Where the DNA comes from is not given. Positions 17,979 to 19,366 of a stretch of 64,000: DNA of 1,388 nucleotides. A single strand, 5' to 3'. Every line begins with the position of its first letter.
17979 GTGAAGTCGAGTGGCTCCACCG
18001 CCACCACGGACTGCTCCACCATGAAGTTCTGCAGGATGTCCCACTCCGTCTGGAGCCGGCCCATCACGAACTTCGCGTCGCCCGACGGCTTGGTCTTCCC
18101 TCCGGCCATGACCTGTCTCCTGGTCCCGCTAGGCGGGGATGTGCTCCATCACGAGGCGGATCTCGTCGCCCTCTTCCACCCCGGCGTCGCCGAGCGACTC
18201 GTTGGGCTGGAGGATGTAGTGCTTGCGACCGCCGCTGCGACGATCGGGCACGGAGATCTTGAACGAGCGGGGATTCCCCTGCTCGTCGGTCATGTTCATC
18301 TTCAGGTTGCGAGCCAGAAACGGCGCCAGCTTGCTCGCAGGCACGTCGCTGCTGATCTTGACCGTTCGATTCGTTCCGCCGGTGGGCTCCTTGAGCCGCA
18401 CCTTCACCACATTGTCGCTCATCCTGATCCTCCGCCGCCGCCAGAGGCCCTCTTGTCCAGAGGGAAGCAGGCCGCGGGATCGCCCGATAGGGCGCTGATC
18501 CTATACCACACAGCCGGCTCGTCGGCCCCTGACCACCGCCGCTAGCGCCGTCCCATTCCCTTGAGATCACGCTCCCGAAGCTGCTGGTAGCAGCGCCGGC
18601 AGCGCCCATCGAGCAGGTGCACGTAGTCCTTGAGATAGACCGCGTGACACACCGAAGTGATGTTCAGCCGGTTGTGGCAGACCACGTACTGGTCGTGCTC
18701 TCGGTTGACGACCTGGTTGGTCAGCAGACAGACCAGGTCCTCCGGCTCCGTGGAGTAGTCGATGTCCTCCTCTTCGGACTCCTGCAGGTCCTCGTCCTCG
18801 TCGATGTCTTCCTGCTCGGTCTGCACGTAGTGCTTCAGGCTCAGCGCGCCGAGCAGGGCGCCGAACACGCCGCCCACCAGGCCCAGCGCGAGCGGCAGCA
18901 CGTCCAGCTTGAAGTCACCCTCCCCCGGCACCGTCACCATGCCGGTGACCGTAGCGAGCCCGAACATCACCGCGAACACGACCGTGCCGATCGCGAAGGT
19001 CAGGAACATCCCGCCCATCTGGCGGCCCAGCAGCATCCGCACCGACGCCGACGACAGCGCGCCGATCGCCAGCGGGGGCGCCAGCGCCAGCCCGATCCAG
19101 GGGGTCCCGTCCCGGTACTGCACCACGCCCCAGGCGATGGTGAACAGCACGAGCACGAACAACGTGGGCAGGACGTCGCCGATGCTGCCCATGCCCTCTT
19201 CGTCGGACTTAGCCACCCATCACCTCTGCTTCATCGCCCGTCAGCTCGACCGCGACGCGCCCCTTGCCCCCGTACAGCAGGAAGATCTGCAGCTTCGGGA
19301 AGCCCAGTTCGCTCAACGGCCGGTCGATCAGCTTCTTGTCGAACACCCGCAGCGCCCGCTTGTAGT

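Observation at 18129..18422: Operon Ubl lacks the canonical C-terminal Gly-Gly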

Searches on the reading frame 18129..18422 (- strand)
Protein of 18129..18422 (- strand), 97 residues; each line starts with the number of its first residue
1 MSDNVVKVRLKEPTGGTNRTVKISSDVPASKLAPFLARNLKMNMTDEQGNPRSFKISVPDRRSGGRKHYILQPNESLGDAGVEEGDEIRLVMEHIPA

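Call 4: search_protein_families(library=pfam, proteins=[window:18129-18422:-], max_evalue=0.01)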
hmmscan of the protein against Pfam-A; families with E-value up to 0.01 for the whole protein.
window:18129-18422:- (97 aa): 1 family
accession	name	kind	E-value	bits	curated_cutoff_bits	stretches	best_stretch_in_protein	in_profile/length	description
PF08817.16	YukD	-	5.8e-06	27.4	27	1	14-90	8-76/76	WXG100 protein secretion system (Wss), protein YukD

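Call 5: find_homologous_proteins(query=window:18129-18422:-, max_evalue=0.001)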
Query window:18129-18422:- (97 aa): 6 proteins with E <= 0.001 among 7 candidates.
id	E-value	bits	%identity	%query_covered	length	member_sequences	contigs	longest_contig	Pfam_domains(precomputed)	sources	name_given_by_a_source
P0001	4.1e-51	189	92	100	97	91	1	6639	-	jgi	-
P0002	4.1e-51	189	95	100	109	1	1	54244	PF08817.17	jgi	jgi:hypothetical protein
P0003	9.3e-46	172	87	100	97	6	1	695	-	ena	-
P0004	9.4e-45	169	85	98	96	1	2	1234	-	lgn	-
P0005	3.3e-44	167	86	100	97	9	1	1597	-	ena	-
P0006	1.3e-24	104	91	60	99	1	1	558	-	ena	-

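Call 6: search_solved_structures(query=window:18129-18422:-, max_evalue=10, show_alignments=3)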
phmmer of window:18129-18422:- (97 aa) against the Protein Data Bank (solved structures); distinct sequences matched with E-value up to 10: 0.

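Call 10: find_encoding_contigs(protein=P0002, flank=10000, max_places=4)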
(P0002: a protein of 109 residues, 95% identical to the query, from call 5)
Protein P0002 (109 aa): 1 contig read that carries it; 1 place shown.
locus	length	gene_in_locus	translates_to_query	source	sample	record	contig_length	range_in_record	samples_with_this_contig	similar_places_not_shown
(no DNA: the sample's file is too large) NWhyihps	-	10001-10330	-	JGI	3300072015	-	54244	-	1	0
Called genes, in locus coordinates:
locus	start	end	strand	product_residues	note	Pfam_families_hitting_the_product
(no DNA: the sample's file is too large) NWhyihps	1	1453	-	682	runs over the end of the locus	PF09826:Beta_propel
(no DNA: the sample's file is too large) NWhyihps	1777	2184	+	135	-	PF04965:GPW_gp25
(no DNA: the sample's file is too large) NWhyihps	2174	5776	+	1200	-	-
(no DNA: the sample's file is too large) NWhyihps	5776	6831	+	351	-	PF09684:Tail_P2_I (weak)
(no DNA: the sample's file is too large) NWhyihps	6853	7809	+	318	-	-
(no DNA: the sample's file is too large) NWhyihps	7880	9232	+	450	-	PF00899:ThiF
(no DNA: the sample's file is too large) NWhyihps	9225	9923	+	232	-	-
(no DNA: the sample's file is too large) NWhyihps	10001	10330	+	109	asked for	PF08817:YukD (weak)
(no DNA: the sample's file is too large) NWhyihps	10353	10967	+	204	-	PF00179:UQ_con (weak)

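Call 19: search_protein_representatives(alignment_id=A2)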
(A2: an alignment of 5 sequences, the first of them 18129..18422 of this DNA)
Query: 5 sequences, 97 profile positions. Proteins with E-value up to 0.001 (for the whole library): 5; up to 1e-10: 2; up to 1e-30: 1. The best 5 are listed.
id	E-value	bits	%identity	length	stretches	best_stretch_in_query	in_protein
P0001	1.4e-57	208.0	-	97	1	1-97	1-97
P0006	2.4e-29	117.5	-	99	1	1-58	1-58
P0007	9.6e-06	41.8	-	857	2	25-91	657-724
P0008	6.3e-04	36.0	-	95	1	7-91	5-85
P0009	8.1e-04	35.6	-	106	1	4-93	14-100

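Call 37: predict_structure(alignment_id=A2)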
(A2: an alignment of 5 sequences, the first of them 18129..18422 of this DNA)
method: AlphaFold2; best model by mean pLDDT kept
length: 97 residues; sequences in the alignment: 5
mean_pLDDT: 75.5   pTM: 0.63
mean pLDDT of the five models: 75.5, 72.4, 71.0, 67.4, 62.5
residues with pLDDT >= 90: 0; 70-90: 77; 50-70: 14; < 50: 6
segments of 3 or more residues with pLDDT < 50: 94-97
pLDDT, mean of each block of 10 residues (from residue 1): 66 62 76 80 78 84 86 83 81 52
secondary structure, 60 per line:
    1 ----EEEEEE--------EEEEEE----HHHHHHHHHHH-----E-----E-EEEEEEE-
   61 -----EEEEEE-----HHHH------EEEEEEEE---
elements in order: E5-10 E19-24 H29-39 E53-59 E66-71 H77-80 E87-94

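Call 40: fold_search(model_id=the predicted structure, library=pdb)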
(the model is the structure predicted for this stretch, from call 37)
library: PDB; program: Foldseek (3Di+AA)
matches with E <= 10: 896; with E <= 0.001: 1
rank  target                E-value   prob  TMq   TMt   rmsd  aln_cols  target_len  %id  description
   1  9edr_E                6.6e-04  1.00  0.53  0.16   4.1        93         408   14  Tubulin Cofactors D,E,G,C and Tubulin complex -- TBCC N Terminus Bound to Tubulin (released 2026-02-04)
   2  1wjn_MODEL_1_A        1.0e-03  1.00  0.59  0.59   3.6       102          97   16  Solution structure of the C-terminal ubiquitin-like domain of mouse tubulin-specific chaperone e (released 2004-11-29)
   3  3goe                  1.1e-03  1.00  0.48  0.55   4.4        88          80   15  Molecular Mimicry of SUMO promotes DNA repair (released 2009-04-14)
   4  6fno_D                1.1e-03  1.00  0.50  0.53   4.1        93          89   15  Caldiarchaeum Subterraneum Ubiquitin:Rpn11-homolog complex, zinc soak (released 2018-07-25)
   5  9eds_E                1.5e-03  1.00  0.48  0.13   4.4        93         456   15  Tubulin cofactors D,E,G,C bound to tubulin dimer -- TBCC N terminus unbound (released 2026-02-04)
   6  9lhp_B                2.0e-03  1.00  0.48  0.58   4.4        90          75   17  Crystal structure of human thymine DNA glycosylase TDG in complex with a covalent inhibitor (1S, 5R)-C-2711 (released 2026-03-11)
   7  4mem_A                2.2e-03  1.00  0.52  0.28   3.5        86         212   13  Crystal Structure of the rat USP11 DUSP-UBL domains (released 2014-05-07)
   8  4pyu_B                2.2e-03  1.00  0.46  0.56   4.7        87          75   18  The conserved ubiquitin-like protein hub1 plays a critical role in splicing in human cells (released 2014-07-16)
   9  3rcz_A                2.2e-03  1.00  0.45  0.54   4.2        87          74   15  Rad60 SLD2 Ubc9 Complex (released 2011-04-27)
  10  4mem_B                2.3e-03  1.00  0.52  0.27   3.6        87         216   13  Crystal Structure of the rat USP11 DUSP-UBL domains (released 2014-05-07)
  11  9gnv_B                2.3e-03  1.00  0.47  0.55   4.6        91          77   16  Human SENP5 in complex with SUMO1 (released 2025-06-25)
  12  9m1k_E                2.4e-03  1.00  0.57  0.61   3.3        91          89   18  Cryo-EM structure of the TBC-DE-Arl2-beta-tubulin complex with GTP (released 2025-10-22)
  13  9m1l_E                2.4e-03  1.00  0.59  0.14   3.3        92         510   18  Cryo-EM structure of the TBC-DE-Arl2-alpha-beta-tubulin complex with GTP (released 2025-10-22)
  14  6v7q_A                2.4e-03  1.00  0.48  0.57   4.4        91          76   18  Crystal structure of SUMO1 in complex with phosphorylated PIAS-SIM2 (released 2020-04-01)
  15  6uyx_A                2.6e-03  1.00  0.48  0.57   4.5        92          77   17  Crystal structure of K37-acetylated SUMO1 in complex with phosphorylated DAXX (released 2019-11-27)
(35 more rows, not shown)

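Call 42: search_protein_families(library=padloc, proteins=[window:18129-18422:-], max_evalue=0.01)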
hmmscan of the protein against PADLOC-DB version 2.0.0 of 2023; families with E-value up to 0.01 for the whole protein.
window:18129-18422:- (97 aa): 0 families

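Call 56: search_protein_families(library=phrogs, proteins=[window:18129-18422:-], max_evalue=0.01)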
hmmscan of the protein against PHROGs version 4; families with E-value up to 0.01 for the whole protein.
window:18129-18422:- (97 aa): 0 families

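Call 71: find_encoding_contigs(protein=P0009, flank=6000, max_places=3)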
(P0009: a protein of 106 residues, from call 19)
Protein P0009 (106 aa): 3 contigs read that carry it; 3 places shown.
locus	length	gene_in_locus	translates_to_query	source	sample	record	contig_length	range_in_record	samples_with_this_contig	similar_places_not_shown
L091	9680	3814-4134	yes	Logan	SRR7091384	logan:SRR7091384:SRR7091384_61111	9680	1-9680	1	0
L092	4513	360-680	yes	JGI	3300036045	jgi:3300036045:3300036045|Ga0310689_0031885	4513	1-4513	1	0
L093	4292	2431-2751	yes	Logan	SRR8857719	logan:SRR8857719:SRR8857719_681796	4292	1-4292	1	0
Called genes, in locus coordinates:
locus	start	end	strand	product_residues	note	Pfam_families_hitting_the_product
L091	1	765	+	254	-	?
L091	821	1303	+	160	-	-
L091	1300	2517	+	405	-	PF00899:ThiF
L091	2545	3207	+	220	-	PF00179:UQ_con (weak)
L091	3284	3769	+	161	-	-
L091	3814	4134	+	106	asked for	PF08817:YukD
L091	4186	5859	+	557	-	PF01398:JAB, PF14464:Prok-JAB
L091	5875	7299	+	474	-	-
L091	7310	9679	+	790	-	?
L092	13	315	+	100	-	-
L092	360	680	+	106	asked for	PF08817:YukD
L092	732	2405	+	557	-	PF01398:JAB, PF14464:Prok-JAB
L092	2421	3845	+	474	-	-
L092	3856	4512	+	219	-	?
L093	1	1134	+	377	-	?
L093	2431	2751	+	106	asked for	PF08817:YukD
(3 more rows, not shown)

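Call 73: find_homologous_proteins(query=A5, max_evalue=0.001)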
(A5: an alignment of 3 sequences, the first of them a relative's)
Query A5 (3 sequences) (106 aa, profile of the alignment): 9 proteins with E <= 0.001 among 207 candidates.
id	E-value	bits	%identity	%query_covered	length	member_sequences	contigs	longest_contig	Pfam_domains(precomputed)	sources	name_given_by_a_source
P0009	8.4e-41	156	100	100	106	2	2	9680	PF08817.17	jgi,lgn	jgi:hypothetical protein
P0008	8.3e-39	150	43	83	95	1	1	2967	PF08817.17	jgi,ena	-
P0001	6.4e-36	140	27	84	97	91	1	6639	-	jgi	-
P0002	9.5e-36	140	28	88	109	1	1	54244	PF08817.17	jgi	jgi:hypothetical protein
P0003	9.8e-35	137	28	81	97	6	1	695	-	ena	-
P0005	1.8e-33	133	28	81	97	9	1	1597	-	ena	-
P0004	3.4e-31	125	29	82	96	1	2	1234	-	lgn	-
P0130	1.5e-28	117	45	83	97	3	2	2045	PF08817.17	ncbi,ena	-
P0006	1.3e-20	91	29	55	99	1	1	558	-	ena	-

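Call 75: find_encoding_contigs(protein=P0008, flank=6000, max_places=3)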
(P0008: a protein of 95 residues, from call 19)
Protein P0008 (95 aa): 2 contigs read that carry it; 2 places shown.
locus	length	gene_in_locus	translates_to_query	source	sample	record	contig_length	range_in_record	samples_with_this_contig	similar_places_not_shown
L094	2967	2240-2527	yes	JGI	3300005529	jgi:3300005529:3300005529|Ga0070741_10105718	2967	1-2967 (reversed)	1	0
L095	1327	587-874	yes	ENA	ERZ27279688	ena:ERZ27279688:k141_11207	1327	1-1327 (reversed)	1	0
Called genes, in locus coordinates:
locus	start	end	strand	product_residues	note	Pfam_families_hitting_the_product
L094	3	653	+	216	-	?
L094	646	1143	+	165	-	-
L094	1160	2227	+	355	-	-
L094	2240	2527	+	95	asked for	PF08817:YukD (weak)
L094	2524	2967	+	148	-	?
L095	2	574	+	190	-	?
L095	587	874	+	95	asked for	PF08817:YukD (weak)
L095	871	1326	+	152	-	PF01398:JAB, PF14464:Prok-JAB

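Call 79: list_cluster_members(proteins=[P0010, window:18129-18422:-])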
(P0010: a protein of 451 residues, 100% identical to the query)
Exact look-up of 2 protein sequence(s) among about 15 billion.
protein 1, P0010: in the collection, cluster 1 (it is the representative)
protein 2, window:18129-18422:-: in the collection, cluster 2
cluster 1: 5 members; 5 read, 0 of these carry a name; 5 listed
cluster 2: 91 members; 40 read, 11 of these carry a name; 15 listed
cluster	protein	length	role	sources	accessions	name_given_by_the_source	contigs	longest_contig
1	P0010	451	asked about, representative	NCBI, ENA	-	-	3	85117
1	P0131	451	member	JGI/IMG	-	-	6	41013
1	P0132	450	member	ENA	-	-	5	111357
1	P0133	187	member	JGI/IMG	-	-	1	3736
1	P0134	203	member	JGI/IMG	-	-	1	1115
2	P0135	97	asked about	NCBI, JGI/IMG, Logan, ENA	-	-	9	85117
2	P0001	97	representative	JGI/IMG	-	-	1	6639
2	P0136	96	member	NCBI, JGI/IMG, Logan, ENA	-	hypothetical protein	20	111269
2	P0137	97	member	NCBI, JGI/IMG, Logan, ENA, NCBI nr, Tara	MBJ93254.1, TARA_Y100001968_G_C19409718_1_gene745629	MAG: hypothetical protein CMP23_02130 [Rickettsiales bacterium] | hypothetical protein [Rickettsiales bacterium] | strand:- start:769 stop:1062 length:294 start_codon:yes stop_codon:yes gene_type:complete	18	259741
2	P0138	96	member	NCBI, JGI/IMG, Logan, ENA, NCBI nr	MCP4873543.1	MAG: hypothetical protein GY898_33065 [Proteobacteria bacterium] | hypothetical protein | hypothetical protein [Pseudomonadota bacterium]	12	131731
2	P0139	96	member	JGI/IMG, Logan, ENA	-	uncharacterized ubiquitin-like protein YukD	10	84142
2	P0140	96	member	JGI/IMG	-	uncharacterized ubiquitin-like protein YukD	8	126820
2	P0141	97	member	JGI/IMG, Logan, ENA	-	hypothetical protein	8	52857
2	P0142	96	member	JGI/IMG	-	hypothetical protein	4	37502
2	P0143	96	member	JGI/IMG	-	uncharacterized ubiquitin-like protein YukD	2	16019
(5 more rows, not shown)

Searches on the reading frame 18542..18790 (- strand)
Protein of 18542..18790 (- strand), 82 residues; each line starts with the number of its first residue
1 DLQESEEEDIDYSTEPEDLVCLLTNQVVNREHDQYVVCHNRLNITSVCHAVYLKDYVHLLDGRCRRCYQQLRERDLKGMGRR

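Call 41: search_protein_families(library=pfam, proteins=[window:18542-18790:-], max_evalue=10)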
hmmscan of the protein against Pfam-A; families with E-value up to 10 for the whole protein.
window:18542-18790:- (82 aa): 1 family
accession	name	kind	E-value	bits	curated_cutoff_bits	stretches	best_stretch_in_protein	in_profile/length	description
PF12895.13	ANAPC3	-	0.024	15.3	27.2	1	48-77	23-52/82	Anaphase-promoting complex, cyclosome, subunit 3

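Call 101: search_solved_structures(query=A9, max_evalue=10, show_alignments=3)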
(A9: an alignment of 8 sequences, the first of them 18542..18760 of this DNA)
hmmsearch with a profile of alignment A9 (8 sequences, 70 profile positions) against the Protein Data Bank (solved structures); distinct sequences matched with E-value up to 10: 0.

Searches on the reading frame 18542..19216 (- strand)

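Call 4: search_protein_families(library=pfam, proteins=[window:18542-19216:-], max_evalue=0.01)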
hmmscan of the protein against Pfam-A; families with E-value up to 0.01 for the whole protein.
window:18542-19216:- (224 aa): 0 families

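Call 41: search_protein_families(library=pfam, proteins=[window:18542-19216:-], max_evalue=10)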
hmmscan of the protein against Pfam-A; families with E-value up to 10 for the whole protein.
window:18542-19216:- (224 aa): 4 families
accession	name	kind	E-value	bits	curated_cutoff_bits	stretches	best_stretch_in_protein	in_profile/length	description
PF01940.21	DUF92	-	0.012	15.5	27.5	1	77-171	166-243/251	Integral membrane protein DUF92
PF12895.13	ANAPC3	-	0.15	12.8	27.2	1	190-218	23-51/82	Anaphase-promoting complex, cyclosome, subunit 3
PF02656.20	DUF202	-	2.9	8.8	23.4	0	18-35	46-63/68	Domain of unknown function (DUF202)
PF17597.7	DUF5493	-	3.6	8.4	27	1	66-115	24-69/82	Family of unknown function (DUF5493)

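Call 42: search_protein_families(library=padloc, proteins=[window:18542-19216:-], max_evalue=0.01)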
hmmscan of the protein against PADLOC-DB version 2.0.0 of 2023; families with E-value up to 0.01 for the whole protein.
window:18542-19216:- (224 aa): 0 families

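Call 56: search_protein_families(library=phrogs, proteins=[window:18542-19216:-], max_evalue=0.01)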
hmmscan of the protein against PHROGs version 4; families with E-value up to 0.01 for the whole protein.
window:18542-19216:- (224 aa): 0 families
